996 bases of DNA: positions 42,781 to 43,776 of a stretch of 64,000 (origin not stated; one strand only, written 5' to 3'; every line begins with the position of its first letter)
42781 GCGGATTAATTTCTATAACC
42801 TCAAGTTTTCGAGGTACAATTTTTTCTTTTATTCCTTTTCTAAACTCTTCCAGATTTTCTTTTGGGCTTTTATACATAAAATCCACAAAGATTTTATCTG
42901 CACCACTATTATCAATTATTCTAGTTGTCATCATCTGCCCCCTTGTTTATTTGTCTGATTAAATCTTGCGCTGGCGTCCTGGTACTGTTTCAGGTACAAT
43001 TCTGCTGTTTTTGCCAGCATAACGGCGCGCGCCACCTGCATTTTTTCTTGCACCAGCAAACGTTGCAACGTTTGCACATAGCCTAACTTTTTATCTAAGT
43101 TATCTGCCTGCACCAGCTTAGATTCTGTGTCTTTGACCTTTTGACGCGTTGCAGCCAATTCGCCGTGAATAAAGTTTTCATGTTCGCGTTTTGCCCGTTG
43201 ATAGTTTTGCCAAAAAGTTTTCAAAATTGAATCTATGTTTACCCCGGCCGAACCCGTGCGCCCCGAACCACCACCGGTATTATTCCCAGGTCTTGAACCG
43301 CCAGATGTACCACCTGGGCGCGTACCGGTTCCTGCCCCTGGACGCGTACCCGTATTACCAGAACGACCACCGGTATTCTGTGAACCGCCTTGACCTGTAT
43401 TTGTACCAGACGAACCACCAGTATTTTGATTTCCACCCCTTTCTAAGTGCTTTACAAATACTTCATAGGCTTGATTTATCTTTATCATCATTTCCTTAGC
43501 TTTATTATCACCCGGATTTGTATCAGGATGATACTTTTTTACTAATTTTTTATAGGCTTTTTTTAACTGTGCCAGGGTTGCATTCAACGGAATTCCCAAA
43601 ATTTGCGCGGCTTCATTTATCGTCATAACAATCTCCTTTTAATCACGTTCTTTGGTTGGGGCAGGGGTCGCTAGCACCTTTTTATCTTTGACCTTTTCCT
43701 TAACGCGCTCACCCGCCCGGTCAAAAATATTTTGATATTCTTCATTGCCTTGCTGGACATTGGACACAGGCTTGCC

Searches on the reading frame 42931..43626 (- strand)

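Call 88: search_protein_families(library=pfam, max_evalue=0.01, proteins=[window:42931-43626:-])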
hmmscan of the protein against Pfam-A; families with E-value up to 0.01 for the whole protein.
window:42931-43626:- (231 aa): 1 family
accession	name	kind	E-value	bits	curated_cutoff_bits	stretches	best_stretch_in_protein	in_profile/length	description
PF00226.36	DnaJ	-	3.6e-16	59.5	27.8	1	8-59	4-55/63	DnaJ domain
